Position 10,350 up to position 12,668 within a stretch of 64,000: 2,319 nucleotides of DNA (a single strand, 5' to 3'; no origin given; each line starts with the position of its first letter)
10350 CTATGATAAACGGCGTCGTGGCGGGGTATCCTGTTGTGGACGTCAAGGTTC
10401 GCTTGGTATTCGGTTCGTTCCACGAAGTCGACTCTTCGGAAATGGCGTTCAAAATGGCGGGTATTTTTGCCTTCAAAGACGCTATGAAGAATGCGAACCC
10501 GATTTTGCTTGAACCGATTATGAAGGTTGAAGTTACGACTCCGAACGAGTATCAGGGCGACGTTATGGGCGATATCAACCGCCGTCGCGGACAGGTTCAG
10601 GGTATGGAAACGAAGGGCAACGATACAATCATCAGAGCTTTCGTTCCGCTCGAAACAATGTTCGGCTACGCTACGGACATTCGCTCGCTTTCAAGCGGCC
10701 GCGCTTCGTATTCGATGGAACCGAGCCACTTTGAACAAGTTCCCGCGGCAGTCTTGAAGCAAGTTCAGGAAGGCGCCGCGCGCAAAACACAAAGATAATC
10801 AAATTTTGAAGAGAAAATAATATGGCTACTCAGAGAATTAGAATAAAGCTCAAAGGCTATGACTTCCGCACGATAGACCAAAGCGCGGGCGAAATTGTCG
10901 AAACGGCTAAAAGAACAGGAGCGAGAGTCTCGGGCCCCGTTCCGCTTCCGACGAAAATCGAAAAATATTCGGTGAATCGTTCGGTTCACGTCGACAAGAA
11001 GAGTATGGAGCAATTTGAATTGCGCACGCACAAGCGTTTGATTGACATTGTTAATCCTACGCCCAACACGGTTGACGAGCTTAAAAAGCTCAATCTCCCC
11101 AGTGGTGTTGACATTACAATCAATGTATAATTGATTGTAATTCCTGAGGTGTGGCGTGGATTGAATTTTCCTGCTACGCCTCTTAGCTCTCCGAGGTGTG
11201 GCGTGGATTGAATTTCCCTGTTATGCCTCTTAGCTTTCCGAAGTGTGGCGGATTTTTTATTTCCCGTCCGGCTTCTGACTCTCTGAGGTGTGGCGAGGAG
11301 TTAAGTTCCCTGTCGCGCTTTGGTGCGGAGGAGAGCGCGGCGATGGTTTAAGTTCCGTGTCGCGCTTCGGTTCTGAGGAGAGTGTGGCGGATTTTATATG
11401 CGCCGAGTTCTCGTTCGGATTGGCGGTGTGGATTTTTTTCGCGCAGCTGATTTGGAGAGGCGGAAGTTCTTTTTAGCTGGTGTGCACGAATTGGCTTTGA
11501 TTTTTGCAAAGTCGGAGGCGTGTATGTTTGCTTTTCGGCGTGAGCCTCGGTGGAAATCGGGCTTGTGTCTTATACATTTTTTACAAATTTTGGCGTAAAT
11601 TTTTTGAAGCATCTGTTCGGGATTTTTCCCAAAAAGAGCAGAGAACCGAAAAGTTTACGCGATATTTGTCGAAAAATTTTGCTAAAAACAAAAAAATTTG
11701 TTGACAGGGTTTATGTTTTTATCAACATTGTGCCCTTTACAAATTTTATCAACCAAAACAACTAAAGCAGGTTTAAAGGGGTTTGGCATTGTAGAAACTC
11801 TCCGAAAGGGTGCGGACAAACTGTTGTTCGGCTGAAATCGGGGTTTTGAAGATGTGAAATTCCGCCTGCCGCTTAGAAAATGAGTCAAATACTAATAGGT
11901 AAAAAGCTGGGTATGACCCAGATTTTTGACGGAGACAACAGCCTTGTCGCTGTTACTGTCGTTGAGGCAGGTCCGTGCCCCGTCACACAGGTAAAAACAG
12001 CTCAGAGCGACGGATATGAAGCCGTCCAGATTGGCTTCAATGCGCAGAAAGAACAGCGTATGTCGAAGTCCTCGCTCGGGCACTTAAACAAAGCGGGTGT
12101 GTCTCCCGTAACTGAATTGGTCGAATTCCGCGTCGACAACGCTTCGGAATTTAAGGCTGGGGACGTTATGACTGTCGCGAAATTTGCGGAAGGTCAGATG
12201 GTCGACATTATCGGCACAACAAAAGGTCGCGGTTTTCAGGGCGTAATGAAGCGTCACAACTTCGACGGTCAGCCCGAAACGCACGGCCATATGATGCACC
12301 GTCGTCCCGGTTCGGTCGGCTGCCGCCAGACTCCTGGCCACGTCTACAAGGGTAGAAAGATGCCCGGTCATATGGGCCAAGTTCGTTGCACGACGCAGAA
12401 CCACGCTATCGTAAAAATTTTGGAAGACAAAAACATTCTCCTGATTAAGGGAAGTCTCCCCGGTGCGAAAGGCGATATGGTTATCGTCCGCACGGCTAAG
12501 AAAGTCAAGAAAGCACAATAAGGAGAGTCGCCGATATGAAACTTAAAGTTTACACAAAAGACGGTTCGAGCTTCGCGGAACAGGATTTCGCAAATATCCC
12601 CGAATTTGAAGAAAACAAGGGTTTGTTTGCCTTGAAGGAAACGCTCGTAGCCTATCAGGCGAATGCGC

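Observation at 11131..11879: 750-bp spacer with a degenerate 46-48-bp tandem-repeat array splitting rpsJ from rplC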

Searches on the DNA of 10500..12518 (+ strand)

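Call 4: search_rna_families(source=window, start=10500, end=12500, threshold=evalue, max_evalue=10, show_alignments=3)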
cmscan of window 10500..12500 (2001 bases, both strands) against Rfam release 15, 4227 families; matches with E-value up to 10: 8.
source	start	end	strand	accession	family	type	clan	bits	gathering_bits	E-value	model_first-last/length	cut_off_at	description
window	11662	11935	+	RF01402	STnc150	Gene; sRNA;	-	27.6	60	0.0022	1-267/267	no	STnc150 Hfq binding RNA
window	11092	11169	+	RF02551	DapZ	Cis-reg;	-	23.2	56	0.35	1-78/78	no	ABC transporter regulator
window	11674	11751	-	RF02433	SpF36_sRNA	Gene; sRNA;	-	22.9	48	3.2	1-51/51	no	Streptococcus sRNA SpF36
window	11577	11675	+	RF04128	MIR8562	Gene; miRNA;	-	18.1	211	2.3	1-242/242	no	MIR8562 microRNA precursor family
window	11586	11760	+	RF03532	SQ2397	Cis-reg;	-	16.7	100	6.7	1-243/243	no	Cis-regulator of HTH transcription factor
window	10779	10963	-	RF02188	ST7-OT4_2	Gene; lncRNA;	-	16.1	55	5.8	1-172/172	no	ST7 overlapping transcript 4 conserved region 2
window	11595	11732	+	RF01472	rli40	Gene; sRNA;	-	11.4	100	8.8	1-263/263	no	Listeria sRNA rli40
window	11900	11928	+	RF02089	CLRN1-AS1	Gene; lncRNA;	-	11.3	48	9.7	49-79/79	no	CLRN1 antisense RNA 1 conserved region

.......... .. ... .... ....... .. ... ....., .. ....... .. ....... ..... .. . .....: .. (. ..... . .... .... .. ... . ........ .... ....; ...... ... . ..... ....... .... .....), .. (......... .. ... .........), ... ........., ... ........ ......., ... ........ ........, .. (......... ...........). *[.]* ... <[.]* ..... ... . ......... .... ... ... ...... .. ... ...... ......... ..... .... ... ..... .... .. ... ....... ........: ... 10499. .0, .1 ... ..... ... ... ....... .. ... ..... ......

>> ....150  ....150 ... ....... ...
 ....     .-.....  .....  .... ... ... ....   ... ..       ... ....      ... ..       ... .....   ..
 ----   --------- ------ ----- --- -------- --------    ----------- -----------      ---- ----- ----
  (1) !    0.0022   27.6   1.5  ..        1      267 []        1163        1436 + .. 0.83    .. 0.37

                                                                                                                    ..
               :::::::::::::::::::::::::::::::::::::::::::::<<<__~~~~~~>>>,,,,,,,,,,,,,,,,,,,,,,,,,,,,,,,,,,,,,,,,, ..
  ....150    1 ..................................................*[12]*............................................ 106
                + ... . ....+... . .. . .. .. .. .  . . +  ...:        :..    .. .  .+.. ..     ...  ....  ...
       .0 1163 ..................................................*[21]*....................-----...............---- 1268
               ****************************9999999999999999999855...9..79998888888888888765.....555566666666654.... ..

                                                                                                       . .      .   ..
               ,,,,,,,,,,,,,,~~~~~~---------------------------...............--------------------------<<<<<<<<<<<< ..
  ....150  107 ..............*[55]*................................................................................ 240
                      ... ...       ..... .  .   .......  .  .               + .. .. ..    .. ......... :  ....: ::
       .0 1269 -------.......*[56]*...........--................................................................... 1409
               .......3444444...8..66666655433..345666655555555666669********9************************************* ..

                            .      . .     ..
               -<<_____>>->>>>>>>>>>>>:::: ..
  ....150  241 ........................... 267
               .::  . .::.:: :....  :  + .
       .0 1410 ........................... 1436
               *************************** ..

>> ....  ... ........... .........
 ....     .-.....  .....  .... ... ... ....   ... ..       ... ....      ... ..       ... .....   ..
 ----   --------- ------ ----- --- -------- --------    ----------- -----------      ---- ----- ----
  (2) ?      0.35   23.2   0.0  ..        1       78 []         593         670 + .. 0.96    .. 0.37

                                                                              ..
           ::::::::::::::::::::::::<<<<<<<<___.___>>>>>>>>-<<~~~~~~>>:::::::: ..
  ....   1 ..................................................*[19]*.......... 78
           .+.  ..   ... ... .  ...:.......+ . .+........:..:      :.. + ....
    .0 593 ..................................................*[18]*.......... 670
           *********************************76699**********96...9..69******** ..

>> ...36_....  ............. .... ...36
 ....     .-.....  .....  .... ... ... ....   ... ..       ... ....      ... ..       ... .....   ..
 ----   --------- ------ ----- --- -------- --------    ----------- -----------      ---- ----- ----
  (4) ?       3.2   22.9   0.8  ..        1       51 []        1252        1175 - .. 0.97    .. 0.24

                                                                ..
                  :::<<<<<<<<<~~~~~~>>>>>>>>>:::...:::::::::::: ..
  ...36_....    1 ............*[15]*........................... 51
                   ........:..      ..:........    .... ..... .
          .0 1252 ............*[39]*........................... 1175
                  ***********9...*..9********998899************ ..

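Call 34: build_rna_model(alignment_id=A2, structure=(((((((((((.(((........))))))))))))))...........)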
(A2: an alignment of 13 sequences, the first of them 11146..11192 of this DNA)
Model R1 built from alignment A2 (13 sequences, 48 columns); structure: as given.
model positions 46; base pairs 14; branch points 0; effective number of sequences 13; information 1.019 bits per position. Calibrated on 0.2 Mb of random sequence (short: E-values are rough).
structure used (alignment columns):
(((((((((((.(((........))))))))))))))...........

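Call 36: search_with_rna_model(model_id=R1, sources=[window, L083, L084, L001, L003, L004, L005, L006, L007, L008, L009, L010, L011, L012, L014, L015, L016, L018, L020, L021, L023, L025, L027, L033], max_evalue=10)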
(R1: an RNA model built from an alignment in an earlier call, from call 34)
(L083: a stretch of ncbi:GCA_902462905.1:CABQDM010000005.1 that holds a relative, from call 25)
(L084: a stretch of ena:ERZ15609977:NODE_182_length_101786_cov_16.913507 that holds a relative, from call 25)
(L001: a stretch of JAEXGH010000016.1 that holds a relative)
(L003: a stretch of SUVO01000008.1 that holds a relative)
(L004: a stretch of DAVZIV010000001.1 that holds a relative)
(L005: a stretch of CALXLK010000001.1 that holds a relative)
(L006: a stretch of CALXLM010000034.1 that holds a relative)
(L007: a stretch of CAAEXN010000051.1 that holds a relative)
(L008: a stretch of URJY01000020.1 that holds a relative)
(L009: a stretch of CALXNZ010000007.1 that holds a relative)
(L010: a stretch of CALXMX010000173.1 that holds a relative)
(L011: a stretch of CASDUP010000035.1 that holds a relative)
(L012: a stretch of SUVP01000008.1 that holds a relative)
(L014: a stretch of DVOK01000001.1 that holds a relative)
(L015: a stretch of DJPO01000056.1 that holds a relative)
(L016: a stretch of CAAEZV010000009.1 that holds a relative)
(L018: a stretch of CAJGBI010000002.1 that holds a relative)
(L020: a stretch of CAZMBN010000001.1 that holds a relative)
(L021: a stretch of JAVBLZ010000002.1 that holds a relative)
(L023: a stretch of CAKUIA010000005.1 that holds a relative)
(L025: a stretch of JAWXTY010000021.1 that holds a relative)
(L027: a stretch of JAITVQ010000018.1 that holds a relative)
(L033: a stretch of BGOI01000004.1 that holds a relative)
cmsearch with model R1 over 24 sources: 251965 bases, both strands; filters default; matches with E-value up to 10: 28.
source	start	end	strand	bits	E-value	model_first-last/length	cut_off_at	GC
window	11193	11238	+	60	2.6e-13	1-46/46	no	0.48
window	11146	11191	+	59.8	2.9e-13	1-46/46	no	0.52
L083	2825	2870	+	58.9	5.1e-13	1-46/46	no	0.52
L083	2872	2917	+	56.1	2.9e-12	1-46/46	no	0.46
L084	2825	2870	+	53.9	1.1e-11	1-46/46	no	0.61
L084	2873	2918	+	48.2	3.7e-10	1-46/46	no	0.57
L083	2919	2963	+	47.2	7e-10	1-46/46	no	0.49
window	11240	11284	+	46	1.4e-09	1-46/46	no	0.49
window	11332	11374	+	45.8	1.6e-09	1-43/46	no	0.58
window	11285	11326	+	45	2.6e-09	1-42/46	no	0.6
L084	3063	3105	+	41.8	1.9e-08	1-43/46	no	0.58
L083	2964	3006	+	41.3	2.6e-08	1-43/46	no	0.56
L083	3011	3053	+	40.5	4.3e-08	1-43/46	no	0.58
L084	2921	2966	+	35.8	7.6e-07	1-46/46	no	0.48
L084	2970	3013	+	27.7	0.00011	1-46/46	no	0.41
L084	3016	3058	+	25.3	0.0005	1-43/46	no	0.51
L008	7756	7811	-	15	0.28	1-46/46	no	0.59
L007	7756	7811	-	13.7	0.65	1-46/46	no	0.59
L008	3545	3597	+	11.8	2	1-46/46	no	0.6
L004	2186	2215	-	10.5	4.6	1-46/46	no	0.47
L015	1045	1108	-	10.4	4.9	1-46/46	no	0.56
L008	5892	5921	-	9.5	8.2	1-46/46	no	0.43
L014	7758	7779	-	9.5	8.6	1-46/46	no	0.5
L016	7759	7792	-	9.4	8.9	1-46/46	no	0.59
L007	7578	7604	-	9.3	9.6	1-46/46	no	0.56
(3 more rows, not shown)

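Call 49: search_dna_similar(query=window:11131-11600:+, collection=phages, mode=distant, max_evalue=0.01, max_rows=5)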
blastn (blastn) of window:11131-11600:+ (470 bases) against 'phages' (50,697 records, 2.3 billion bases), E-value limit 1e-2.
No match.

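Call 50: search_dna_similar(query=window:11131-11600:+, collection=plasmids, mode=distant, max_evalue=0.01, max_rows=5)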
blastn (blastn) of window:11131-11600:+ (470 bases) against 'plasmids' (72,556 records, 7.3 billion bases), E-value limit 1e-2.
No match.

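Call 61: search_rna_families(sources=[L001, L006, L008, L012, L016, L027, L033, L023], threshold=evalue, max_evalue=0.5)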
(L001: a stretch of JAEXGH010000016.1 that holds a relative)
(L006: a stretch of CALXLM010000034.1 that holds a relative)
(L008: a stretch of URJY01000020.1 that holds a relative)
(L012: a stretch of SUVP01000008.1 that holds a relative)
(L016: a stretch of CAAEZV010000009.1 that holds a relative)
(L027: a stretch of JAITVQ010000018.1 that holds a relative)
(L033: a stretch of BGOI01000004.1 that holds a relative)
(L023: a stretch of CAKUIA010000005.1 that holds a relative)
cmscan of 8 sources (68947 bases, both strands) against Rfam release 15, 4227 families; matches with E-value up to 0.5: 1.
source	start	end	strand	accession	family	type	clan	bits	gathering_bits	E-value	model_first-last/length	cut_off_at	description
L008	4043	4091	-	RF00257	mir-194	Gene; miRNA;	-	25.1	52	0.24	1-82/82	no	mir-194 microRNA precursor family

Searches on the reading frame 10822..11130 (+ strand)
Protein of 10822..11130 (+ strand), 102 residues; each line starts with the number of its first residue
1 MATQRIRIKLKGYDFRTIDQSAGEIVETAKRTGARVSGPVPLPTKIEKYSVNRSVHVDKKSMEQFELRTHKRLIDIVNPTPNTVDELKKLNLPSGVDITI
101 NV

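Call 25: find_encoding_contigs(protein=window:10822-11130:+, flank=2500, max_places=10)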
Protein window:10822-11130:+ (102 aa): 20 contigs read that carry it; 2 places shown.
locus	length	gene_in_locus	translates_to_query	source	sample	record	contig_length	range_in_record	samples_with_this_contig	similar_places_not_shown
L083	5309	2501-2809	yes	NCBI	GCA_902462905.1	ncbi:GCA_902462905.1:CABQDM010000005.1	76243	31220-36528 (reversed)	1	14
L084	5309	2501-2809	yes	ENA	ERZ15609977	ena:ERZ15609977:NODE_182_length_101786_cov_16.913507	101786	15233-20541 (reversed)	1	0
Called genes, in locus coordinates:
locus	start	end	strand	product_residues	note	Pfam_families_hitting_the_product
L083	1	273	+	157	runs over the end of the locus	PF00177:Ribosomal_S7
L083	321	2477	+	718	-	PF00009:GTP_EFTU, PF22042:EF-G_D2, PF03144:GTP_EFTU_D2, PF14492:EFG_III, PF16658:RF3_C (weak), PF03764:EFG_IV, PF00679:EFG_C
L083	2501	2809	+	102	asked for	PF00338:Ribosomal_S10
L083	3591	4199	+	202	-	PF00297:Ribosomal_L3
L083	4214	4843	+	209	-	PF00573:Ribosomal_L4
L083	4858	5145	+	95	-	PF00276:Ribosomal_L23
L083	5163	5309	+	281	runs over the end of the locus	PF00181:Ribosomal_L2_N, PF03947:Ribosomal_L2_C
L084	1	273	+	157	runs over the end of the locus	PF00177:Ribosomal_S7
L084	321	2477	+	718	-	PF00009:GTP_EFTU, PF22042:EF-G_D2, PF03144:GTP_EFTU_D2, PF14492:EFG_III, PF16658:RF3_C (weak), PF03764:EFG_IV, PF00679:EFG_C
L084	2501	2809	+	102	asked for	PF00338:Ribosomal_S10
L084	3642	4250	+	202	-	PF00297:Ribosomal_L3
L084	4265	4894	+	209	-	PF00573:Ribosomal_L4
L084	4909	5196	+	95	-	PF00276:Ribosomal_L23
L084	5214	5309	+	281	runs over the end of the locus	PF00181:Ribosomal_L2_N, PF03947:Ribosomal_L2_C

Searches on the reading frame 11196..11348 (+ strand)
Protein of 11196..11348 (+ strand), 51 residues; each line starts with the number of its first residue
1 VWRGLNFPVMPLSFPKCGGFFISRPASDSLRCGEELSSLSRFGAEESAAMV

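Call 48: search_protein_families(library=pfam, proteins=[window:11196-11348:+], max_evalue=1)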
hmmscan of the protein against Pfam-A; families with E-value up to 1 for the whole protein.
window:11196-11348:+ (51 aa): 0 families

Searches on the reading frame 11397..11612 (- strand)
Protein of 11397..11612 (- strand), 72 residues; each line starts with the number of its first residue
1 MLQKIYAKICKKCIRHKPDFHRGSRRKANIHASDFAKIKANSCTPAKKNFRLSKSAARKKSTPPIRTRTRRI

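Call 48: search_protein_families(library=pfam, proteins=[window:11397-11612:-], max_evalue=1)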
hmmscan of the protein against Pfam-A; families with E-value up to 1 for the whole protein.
window:11397-11612:- (72 aa): 1 family
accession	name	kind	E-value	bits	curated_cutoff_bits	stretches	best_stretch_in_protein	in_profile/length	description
PF05629.16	Nanovirus_C8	-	0.13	12.8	25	1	24-63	5-43/154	Nanovirus component 8 (C8) protein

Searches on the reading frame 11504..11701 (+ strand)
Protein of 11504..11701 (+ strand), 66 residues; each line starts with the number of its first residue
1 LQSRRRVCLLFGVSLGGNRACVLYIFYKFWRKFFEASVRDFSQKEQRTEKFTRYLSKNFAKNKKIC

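Call 48: search_protein_families(library=pfam, proteins=[window:11504-11701:+], max_evalue=1)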
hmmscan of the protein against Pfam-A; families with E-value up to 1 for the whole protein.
window:11504-11701:+ (66 aa): 1 family
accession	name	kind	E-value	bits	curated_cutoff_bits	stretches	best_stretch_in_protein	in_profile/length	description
PF25266.1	DUF7865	-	0.12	12.8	27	1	20-47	91-119/132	Domain of unknown function (DUF7865)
